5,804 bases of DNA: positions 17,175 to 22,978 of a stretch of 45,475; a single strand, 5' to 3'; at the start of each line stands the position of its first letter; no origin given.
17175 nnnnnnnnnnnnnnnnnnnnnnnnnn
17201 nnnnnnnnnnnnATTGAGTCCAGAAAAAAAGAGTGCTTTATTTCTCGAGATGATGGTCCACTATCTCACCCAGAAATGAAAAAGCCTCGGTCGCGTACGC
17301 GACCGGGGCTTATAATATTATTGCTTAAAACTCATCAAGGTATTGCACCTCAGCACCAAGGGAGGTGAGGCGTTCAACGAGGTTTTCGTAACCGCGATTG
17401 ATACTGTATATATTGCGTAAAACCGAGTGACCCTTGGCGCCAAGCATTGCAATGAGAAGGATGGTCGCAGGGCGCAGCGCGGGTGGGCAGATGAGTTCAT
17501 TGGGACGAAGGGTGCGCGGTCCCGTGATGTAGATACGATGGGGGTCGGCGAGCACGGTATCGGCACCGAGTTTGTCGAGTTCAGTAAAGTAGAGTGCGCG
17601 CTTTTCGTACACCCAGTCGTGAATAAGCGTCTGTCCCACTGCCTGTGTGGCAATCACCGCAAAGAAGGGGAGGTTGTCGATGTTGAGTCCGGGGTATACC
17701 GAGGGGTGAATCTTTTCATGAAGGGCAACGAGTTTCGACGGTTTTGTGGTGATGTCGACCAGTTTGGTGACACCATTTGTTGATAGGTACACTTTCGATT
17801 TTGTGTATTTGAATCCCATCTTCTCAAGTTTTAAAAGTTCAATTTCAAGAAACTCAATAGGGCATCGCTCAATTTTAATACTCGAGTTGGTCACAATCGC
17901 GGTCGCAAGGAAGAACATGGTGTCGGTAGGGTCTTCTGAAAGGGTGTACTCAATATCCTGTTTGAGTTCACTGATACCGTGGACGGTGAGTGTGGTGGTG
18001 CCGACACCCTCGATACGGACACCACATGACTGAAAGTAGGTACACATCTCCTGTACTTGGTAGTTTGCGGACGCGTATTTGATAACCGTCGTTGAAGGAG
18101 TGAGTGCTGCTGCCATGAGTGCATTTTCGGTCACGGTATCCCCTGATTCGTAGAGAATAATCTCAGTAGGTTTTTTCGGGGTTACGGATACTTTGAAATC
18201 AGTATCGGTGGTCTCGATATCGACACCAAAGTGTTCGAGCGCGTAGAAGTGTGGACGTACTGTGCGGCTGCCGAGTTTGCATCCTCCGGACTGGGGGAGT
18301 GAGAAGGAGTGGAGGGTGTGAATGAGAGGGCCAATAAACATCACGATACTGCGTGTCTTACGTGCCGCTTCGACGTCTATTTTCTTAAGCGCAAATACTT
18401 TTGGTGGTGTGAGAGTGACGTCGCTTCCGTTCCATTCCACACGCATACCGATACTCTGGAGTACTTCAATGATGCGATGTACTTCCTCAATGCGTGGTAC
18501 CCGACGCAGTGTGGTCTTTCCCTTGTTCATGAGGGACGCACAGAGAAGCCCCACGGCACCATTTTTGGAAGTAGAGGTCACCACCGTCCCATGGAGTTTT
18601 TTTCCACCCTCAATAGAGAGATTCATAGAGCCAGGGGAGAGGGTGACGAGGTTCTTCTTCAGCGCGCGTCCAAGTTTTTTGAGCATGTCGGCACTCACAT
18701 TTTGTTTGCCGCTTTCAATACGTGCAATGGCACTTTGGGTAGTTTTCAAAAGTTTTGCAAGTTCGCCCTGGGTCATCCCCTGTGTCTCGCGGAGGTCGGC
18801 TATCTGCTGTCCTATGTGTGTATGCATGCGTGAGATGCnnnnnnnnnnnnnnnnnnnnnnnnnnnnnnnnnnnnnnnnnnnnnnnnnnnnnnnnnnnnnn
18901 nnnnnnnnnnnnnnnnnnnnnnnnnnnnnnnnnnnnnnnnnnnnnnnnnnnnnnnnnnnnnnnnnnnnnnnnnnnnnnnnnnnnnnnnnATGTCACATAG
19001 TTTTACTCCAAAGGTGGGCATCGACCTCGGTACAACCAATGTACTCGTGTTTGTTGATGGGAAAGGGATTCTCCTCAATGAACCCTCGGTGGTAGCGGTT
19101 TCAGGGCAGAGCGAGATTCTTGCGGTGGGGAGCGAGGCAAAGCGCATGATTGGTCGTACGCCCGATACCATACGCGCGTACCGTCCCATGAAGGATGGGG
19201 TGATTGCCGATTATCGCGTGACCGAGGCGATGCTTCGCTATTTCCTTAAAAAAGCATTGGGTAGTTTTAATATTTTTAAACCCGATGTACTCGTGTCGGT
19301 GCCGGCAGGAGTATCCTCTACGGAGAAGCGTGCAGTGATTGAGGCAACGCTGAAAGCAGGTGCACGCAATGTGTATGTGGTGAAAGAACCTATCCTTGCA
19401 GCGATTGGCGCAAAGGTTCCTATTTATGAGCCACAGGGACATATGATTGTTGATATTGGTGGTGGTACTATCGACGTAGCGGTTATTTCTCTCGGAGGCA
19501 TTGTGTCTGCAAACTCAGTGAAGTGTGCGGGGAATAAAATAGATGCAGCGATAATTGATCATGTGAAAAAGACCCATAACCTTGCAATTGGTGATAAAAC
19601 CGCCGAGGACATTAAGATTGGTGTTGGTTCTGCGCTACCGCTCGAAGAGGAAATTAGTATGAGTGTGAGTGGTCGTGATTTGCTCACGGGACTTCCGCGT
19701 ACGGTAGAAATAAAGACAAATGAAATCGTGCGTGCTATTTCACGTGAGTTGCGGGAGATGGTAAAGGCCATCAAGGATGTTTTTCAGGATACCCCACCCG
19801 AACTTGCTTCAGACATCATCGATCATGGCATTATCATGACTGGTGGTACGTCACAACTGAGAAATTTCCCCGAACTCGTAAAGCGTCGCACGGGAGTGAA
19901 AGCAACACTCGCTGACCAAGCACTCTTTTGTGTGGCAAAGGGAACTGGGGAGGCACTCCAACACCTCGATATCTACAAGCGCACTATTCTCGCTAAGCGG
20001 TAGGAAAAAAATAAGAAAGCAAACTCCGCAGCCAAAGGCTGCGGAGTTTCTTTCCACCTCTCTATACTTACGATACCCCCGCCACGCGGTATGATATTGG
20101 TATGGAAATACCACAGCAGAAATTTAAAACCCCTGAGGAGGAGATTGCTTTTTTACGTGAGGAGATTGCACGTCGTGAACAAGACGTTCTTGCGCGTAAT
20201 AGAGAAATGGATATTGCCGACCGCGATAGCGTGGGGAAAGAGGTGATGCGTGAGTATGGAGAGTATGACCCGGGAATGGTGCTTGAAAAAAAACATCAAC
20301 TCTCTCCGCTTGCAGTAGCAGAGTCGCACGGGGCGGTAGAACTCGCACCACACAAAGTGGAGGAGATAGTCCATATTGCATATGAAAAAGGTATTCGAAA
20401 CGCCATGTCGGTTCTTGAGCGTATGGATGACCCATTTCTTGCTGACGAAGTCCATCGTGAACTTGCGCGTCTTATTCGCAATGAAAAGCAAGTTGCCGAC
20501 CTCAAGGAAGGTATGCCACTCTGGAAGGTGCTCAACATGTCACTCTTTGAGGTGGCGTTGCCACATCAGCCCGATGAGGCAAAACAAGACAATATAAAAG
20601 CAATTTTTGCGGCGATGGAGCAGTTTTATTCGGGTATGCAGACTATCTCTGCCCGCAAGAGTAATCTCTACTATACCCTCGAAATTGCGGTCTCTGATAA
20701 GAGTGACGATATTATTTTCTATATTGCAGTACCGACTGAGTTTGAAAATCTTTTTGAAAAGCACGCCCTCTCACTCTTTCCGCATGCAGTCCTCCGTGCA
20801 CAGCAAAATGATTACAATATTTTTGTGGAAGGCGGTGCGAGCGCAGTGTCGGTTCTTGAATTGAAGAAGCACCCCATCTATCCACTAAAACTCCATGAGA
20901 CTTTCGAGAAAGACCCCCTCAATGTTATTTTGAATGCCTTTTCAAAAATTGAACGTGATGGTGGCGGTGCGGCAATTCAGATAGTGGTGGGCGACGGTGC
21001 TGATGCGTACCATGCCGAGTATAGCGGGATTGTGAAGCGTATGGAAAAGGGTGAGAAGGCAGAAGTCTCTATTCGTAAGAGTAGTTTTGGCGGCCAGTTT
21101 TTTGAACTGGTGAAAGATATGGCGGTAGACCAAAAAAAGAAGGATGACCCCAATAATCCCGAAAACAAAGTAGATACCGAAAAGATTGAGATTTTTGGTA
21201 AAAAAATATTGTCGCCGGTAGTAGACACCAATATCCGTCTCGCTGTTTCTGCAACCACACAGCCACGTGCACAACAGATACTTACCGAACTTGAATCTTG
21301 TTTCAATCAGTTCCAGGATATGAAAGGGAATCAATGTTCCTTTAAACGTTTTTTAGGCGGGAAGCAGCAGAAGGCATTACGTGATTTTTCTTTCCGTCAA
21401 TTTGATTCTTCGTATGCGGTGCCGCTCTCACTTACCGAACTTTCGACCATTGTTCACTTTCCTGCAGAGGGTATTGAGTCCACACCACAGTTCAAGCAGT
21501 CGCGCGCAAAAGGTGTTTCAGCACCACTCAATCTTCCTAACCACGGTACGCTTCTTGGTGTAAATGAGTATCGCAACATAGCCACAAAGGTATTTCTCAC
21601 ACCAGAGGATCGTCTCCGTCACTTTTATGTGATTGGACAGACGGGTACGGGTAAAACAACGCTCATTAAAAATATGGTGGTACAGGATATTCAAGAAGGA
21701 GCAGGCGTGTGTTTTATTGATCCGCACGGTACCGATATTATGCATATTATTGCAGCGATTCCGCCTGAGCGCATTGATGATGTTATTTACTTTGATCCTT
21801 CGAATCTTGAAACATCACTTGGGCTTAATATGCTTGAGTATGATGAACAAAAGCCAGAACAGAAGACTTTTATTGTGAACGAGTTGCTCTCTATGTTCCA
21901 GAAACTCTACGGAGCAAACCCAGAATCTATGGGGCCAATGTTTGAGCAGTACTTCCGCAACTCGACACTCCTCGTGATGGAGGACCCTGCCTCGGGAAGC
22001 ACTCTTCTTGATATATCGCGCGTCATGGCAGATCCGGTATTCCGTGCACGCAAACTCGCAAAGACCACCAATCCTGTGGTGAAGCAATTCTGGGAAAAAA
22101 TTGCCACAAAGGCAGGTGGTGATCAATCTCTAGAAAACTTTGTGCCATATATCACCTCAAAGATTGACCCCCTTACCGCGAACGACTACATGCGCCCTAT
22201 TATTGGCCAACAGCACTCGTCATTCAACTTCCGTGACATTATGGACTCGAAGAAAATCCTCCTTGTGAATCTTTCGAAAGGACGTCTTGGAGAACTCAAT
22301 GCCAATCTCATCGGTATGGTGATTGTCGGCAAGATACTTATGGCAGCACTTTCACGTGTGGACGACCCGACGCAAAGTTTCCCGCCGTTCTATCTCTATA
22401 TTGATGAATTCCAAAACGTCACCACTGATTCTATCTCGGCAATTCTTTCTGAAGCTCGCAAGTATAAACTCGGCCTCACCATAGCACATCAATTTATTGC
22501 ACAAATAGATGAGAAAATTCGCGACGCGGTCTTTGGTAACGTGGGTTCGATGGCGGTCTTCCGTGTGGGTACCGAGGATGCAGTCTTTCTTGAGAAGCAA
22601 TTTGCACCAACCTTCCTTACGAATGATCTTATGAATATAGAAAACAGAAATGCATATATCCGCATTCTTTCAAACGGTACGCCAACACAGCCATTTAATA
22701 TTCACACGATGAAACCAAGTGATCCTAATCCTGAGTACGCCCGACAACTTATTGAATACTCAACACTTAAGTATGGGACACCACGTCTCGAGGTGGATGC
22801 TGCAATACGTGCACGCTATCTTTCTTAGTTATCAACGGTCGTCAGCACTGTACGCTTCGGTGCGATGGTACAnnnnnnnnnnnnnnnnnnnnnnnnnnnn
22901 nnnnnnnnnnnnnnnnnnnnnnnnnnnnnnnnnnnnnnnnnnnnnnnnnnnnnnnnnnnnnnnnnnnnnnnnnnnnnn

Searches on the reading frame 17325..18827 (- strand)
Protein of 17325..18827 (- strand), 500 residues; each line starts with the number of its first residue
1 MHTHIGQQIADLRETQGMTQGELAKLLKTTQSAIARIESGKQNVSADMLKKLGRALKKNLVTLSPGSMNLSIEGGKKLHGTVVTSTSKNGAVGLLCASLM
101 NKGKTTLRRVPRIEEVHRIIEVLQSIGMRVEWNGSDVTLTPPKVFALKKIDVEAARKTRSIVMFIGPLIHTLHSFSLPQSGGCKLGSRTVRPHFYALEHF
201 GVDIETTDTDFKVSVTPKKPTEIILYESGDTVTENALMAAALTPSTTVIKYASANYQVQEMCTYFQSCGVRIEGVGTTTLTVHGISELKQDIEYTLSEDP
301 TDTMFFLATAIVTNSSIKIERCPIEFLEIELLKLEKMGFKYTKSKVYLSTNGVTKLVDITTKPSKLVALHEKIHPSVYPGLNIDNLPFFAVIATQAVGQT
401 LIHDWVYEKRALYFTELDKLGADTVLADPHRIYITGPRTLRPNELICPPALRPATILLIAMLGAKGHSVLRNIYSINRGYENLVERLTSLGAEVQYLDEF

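Call 52: search_protein_families(library=pfam, proteins=[window:17325-18827:-])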
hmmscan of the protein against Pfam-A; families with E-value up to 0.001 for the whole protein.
window:17325-18827:- (500 aa): 5 families
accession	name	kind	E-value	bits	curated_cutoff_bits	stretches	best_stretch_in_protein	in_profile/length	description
PF00275.25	EPSP_synthase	-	4.8e-45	154.5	22.8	1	73-487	2-417/417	EPSP synthase (3-phosphoshikimate 1-carboxyvinyltransferase)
PF01381.28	HTH_3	-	3.5e-13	49.8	23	1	9-61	1-53/55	Helix-turn-helix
PF13560.12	HTH_31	-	5.7e-11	43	27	1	5-56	2-54/64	Helix-turn-helix domain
PF12844.13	HTH_19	-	8.2e-07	29.3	30.2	1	6-57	1-52/64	Helix-turn-helix domain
PF13744.12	HTH_37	-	0.00036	20.7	27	0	3-43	17-57/80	Helix-turn-helix domain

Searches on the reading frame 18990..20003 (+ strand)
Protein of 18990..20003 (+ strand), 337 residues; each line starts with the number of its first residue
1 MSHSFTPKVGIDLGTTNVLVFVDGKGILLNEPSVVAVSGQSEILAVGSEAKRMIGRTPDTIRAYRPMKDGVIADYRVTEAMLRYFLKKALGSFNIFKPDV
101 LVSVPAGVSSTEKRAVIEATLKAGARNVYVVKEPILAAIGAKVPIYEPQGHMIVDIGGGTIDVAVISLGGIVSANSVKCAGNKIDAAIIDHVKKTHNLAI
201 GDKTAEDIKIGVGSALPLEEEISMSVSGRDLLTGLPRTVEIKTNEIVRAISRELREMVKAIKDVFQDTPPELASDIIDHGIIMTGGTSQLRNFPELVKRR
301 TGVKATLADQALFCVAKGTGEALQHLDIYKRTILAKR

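Call 52: search_protein_families(library=pfam, proteins=[window:18990-20003:+])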
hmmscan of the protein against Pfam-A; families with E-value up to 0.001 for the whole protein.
window:18990-20003:+ (337 aa): 4 families
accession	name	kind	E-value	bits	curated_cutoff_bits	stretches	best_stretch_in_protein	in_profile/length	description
PF06723.19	MreB_Mbl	-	5.6e-129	430.1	27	1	8-328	3-324/327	MreB/Mbl protein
PF14450.12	FtsA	-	4.9e-11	43.5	31.8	1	153-308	2-110/127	Cell division protein FtsA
PF00022.25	Actin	-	3e-08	33.1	27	1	34-194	33-189/410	Actin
PF00012.26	HSP70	-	3.6e-08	32.5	20.6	1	99-302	135-351/599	Hsp70 protein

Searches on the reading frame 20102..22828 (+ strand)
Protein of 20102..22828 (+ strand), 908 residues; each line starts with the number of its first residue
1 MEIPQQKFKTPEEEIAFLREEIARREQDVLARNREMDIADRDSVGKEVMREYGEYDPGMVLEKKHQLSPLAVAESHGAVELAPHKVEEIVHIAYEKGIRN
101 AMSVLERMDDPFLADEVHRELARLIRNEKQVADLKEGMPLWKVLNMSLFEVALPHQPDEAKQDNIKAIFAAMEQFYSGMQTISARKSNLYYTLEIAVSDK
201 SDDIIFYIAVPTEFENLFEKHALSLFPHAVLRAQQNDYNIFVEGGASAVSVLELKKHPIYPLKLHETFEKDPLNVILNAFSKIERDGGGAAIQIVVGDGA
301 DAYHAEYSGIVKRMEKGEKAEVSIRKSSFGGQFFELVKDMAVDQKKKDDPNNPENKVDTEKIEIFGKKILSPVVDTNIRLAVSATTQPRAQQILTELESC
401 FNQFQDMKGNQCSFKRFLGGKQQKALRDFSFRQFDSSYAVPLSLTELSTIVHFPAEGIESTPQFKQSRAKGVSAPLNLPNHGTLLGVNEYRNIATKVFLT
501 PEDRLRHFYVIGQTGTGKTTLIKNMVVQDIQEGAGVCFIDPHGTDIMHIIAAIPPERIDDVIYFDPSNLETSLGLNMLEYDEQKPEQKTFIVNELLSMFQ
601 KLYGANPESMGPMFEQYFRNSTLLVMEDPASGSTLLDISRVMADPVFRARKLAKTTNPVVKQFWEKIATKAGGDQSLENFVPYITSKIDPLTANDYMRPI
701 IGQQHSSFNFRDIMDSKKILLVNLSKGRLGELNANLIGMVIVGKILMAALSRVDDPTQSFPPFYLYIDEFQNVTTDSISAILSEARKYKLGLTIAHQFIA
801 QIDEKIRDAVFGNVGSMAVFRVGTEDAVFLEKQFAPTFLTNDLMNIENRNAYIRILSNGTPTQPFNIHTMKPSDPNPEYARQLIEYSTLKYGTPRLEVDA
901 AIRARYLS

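Call 52: search_protein_families(library=pfam, proteins=[window:20102-22828:+])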
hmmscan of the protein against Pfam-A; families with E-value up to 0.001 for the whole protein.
window:20102-22828:+ (908 aa): 6 families
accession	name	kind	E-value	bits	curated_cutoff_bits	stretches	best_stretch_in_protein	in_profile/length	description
PF02534.20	T4SS-DNA_transf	-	4.5e-07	29.5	20.1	1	506-805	45-347/468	Type IV secretory system Conjugative DNA transfer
PF01935.23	DUF87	-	1.9e-06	28.6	23.2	1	497-543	14-62/220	Helicase HerA, central domain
PF12696.13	TraG-D_C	-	0.00012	22.4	22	1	762-821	1-65/126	TraM recognition site of TraD and TraG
PF13401.12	AAA_22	-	0.00013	22.7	27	0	507-543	7-43/130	AAA domain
PF10412.15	TrwB_AAD_bind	-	0.00045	19.7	20.5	0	497-543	7-53/387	Type IV secretion-system coupling protein DNA-binding domain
PF13191.12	AAA_16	-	0.00088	20.2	32.6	0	502-555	21-75/167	AAA ATPase domain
